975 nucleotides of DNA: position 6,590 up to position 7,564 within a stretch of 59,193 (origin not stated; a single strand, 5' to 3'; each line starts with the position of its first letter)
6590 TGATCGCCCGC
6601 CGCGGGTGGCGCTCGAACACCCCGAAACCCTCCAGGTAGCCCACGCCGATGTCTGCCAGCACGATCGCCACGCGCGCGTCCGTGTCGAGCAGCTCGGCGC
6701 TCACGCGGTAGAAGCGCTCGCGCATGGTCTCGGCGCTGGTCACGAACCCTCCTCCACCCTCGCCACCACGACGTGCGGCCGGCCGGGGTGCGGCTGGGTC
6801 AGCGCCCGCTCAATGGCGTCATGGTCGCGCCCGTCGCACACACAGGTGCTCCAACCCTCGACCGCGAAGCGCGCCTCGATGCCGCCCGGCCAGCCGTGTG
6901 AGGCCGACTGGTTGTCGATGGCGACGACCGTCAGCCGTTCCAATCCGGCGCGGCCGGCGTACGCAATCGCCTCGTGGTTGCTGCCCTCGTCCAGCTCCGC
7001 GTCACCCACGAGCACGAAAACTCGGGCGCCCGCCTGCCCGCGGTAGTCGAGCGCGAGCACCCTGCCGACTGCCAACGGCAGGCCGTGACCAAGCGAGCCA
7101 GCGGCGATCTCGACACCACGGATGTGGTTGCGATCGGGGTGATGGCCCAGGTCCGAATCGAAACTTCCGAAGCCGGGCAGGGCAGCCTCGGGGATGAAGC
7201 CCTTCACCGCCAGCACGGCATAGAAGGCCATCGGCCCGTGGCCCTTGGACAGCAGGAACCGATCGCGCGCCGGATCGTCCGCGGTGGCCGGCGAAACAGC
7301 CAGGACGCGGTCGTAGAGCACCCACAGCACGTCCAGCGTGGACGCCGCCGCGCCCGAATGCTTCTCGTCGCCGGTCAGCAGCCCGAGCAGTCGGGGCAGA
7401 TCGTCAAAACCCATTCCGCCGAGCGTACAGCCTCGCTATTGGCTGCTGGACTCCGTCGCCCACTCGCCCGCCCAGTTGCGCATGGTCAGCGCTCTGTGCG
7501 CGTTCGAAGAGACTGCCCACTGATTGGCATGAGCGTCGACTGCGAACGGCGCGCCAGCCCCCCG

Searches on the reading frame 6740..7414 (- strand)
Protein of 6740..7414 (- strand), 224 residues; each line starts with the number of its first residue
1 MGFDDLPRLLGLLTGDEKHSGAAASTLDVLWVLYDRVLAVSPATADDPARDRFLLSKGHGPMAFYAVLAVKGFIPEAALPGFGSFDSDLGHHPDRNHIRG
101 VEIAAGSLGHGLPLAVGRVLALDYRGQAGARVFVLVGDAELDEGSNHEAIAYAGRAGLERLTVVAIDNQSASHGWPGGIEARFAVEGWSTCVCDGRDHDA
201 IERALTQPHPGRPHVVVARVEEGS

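Call 9: search_protein_families(library=pfam, proteins=[window:6740-7414:-], max_evalue=0.01)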
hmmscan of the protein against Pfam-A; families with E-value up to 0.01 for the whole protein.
window:6740-7414:- (224 aa): 2 families
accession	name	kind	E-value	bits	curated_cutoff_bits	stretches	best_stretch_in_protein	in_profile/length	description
PF00456.26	Transketolase_N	-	2.3e-28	99.6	22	1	18-216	23-239/334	Transketolase, thiamine diphosphate binding domain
PF02775.26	TPP_enzyme_C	-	0.0011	19.2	21.9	1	102-170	24-84/151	Thiamine pyrophosphate enzyme, C-terminal TPP binding domain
